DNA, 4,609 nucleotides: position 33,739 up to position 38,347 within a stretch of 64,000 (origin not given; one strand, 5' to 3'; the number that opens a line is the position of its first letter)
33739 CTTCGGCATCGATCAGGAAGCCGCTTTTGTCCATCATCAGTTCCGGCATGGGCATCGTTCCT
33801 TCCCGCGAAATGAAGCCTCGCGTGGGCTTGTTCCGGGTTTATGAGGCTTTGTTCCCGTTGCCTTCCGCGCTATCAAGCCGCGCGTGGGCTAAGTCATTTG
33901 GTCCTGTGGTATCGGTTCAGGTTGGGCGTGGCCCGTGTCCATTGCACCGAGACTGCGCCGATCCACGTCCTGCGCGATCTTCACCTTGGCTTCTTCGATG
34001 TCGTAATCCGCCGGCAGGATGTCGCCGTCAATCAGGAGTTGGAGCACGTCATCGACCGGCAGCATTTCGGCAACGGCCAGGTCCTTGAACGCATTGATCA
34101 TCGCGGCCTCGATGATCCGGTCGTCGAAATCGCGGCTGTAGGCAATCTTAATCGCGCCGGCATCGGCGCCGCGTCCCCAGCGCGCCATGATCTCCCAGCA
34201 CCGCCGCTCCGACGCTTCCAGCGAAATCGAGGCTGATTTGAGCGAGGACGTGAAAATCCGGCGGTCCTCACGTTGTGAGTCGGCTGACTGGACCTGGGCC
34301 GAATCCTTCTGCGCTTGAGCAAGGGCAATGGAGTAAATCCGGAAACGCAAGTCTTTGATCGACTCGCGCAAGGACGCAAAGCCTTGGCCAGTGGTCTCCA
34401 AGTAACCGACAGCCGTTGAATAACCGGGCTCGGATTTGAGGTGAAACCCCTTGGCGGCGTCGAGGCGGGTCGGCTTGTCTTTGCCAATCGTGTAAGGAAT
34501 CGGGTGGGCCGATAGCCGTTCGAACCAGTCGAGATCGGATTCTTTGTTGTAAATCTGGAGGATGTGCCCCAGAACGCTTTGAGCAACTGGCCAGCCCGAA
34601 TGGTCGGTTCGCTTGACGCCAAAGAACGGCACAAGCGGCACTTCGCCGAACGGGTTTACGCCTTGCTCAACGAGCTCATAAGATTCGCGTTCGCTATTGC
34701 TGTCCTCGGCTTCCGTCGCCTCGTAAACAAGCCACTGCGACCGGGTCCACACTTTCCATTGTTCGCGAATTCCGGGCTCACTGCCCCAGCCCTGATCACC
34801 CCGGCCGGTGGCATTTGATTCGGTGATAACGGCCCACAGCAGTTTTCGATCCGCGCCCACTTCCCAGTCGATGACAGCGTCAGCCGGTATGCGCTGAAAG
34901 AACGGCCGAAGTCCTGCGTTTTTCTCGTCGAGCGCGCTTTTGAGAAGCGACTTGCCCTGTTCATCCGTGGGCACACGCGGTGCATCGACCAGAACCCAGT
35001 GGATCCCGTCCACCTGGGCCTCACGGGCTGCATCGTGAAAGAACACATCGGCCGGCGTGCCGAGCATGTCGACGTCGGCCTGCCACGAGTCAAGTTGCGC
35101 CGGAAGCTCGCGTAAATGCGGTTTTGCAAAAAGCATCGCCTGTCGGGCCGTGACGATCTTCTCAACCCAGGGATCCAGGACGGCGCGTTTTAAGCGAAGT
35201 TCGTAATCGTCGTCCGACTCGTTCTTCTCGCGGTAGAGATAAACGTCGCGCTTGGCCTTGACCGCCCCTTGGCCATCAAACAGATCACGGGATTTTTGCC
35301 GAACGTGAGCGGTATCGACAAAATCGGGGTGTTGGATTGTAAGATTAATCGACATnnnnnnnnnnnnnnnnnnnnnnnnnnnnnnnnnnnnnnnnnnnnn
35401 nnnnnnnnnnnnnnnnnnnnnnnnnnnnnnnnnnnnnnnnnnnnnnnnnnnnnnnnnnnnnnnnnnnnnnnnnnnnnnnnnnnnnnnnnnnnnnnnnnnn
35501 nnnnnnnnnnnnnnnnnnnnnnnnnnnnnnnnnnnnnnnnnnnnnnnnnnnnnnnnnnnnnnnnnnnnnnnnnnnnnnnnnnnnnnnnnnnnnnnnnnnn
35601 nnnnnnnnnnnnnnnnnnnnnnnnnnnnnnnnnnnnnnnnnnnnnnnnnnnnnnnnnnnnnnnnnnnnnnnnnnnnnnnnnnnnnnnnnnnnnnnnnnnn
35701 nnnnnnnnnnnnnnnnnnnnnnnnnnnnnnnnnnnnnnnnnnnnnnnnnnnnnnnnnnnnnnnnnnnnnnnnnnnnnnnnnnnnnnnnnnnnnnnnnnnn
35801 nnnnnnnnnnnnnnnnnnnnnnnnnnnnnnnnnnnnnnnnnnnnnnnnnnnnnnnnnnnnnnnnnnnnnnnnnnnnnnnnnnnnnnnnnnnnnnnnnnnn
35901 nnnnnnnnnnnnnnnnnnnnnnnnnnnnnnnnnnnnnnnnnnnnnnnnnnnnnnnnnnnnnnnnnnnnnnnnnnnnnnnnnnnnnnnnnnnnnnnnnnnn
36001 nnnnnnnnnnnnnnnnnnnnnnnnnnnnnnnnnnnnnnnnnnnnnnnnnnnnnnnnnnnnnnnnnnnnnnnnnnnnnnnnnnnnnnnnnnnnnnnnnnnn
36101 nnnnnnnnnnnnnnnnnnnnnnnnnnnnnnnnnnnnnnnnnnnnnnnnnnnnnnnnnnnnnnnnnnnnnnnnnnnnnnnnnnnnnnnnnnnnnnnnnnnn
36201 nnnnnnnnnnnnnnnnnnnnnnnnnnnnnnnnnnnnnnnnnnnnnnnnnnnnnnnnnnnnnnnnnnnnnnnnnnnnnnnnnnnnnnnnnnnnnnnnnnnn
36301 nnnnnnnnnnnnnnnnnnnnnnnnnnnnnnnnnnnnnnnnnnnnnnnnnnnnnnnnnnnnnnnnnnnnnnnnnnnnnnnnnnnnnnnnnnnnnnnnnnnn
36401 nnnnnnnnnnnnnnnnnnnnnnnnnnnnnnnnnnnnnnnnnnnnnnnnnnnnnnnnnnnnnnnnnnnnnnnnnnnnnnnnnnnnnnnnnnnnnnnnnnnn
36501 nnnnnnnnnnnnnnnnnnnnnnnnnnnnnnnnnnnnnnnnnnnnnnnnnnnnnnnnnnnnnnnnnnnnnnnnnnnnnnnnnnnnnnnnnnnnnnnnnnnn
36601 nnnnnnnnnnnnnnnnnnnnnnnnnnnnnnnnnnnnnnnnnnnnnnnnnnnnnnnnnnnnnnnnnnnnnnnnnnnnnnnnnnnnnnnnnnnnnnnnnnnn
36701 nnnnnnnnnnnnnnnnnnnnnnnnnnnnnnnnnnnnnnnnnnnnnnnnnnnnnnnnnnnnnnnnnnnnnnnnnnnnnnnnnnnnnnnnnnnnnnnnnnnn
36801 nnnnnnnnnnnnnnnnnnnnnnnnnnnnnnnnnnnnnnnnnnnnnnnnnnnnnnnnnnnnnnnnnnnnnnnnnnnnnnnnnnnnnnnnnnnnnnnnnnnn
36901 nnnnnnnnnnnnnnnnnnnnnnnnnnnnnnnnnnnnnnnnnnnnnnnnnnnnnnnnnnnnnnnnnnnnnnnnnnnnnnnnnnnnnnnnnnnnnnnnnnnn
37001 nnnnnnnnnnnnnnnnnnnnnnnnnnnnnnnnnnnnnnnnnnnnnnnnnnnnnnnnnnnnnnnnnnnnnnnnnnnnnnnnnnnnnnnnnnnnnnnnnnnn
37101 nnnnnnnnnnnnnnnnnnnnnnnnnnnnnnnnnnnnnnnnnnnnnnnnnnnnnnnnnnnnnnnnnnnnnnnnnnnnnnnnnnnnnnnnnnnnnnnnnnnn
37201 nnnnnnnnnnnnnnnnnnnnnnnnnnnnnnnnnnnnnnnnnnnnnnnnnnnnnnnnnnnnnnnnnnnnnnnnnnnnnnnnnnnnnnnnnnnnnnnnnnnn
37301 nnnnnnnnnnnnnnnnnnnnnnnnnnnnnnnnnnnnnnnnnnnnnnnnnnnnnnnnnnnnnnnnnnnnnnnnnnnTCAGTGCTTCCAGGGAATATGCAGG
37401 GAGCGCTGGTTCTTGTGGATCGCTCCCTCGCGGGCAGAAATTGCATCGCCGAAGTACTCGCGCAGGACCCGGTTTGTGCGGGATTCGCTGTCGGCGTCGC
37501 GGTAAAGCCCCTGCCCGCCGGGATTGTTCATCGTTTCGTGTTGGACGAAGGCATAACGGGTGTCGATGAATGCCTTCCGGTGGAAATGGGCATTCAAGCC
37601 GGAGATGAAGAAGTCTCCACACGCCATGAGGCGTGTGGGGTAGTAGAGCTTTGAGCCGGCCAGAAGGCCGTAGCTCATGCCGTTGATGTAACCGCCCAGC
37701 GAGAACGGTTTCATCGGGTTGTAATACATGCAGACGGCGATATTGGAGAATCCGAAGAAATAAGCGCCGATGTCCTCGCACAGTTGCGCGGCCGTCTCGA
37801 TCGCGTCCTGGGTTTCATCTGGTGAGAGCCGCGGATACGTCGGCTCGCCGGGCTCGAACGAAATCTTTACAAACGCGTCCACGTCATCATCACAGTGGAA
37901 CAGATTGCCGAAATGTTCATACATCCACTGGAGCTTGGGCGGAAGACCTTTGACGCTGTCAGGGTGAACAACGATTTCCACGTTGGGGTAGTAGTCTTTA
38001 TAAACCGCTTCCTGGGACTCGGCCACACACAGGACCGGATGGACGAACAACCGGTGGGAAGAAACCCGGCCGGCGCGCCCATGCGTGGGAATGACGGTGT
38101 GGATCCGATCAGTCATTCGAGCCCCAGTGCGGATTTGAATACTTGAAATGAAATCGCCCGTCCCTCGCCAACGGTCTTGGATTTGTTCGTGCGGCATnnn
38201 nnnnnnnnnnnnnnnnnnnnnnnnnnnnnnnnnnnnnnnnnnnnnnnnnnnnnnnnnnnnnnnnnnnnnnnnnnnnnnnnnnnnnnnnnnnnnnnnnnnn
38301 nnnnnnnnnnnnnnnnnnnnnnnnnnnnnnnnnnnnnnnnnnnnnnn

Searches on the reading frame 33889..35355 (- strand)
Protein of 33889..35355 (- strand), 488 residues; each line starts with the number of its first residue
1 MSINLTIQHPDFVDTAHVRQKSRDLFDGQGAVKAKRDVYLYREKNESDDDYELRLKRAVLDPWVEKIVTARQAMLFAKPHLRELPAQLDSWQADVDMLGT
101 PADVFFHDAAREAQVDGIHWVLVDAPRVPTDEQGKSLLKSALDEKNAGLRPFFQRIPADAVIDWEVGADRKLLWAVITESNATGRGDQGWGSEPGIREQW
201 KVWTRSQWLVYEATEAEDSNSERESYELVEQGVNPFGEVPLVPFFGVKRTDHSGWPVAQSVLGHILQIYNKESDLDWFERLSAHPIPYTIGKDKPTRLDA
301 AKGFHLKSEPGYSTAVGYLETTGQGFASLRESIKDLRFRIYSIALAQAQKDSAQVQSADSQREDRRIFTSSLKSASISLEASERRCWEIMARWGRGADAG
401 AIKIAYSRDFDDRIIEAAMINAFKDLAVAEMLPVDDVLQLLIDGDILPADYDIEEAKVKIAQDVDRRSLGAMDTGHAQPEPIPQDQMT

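Call 20: search_protein_families(library=phrogs, proteins=[window:33889-35355:-], max_evalue=0.001)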
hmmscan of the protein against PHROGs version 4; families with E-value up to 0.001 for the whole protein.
window:33889-35355:- (488 aa): 2 families
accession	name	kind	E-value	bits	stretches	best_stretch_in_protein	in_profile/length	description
phrog_145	-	head and packaging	9.8e-74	249.9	1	4-471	9-473/493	portal protein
phrog_12458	-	unknown function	8.3e-09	36.2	1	37-240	59-257/265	-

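Call 77: find_encoding_contigs(protein=window:33889-35355:-, flank=10000, max_places=5)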
Protein window:33889-35355:- (488 aa): 1 contig read that carries it; 1 place shown.
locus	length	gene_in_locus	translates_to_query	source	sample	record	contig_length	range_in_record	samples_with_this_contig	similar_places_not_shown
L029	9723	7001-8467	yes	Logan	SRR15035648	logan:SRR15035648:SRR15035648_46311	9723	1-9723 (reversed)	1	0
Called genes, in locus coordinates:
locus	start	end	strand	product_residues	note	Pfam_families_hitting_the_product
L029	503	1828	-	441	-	PF09346:SMI1_KNR4, PF14568:SUKH_6 (faint)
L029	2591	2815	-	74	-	-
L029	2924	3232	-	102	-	-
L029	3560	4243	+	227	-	-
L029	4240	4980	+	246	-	PF20691:TAGT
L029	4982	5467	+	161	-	-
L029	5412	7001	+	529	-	-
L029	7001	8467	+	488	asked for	PF13264:DUF4055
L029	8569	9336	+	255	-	-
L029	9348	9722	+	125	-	?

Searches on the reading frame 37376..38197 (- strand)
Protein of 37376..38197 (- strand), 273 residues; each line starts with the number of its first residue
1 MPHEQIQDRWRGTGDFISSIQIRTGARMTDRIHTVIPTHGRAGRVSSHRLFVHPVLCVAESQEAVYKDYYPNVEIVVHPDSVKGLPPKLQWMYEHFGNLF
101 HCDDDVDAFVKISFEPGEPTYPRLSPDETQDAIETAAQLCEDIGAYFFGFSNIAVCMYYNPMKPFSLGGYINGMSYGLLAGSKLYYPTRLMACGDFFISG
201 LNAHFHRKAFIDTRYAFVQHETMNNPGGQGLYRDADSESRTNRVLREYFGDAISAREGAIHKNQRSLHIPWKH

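Call 22: search_protein_families(library=pfam, proteins=[window:37376-38197:-], max_evalue=0.001)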
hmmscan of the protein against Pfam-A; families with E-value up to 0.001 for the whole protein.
window:37376-38197:- (273 aa): 1 family
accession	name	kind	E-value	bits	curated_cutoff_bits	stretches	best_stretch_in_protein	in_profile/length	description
PF20691.3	TAGT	-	1.5e-09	38.5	27.5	1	33-169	2-151/205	TET-Associated Glycosyltransferase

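Call 38: search_protein_families(library=phrogs, proteins=[window:37376-38197:-], max_evalue=0.001)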
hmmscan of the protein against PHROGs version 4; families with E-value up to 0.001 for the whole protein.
window:37376-38197:- (273 aa): 1 family
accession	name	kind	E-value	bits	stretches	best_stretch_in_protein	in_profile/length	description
phrog_842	-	other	2.9e-15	57.8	1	28-261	1-237/270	beta-glucosyl-HMC-alpha-glucosyltransferase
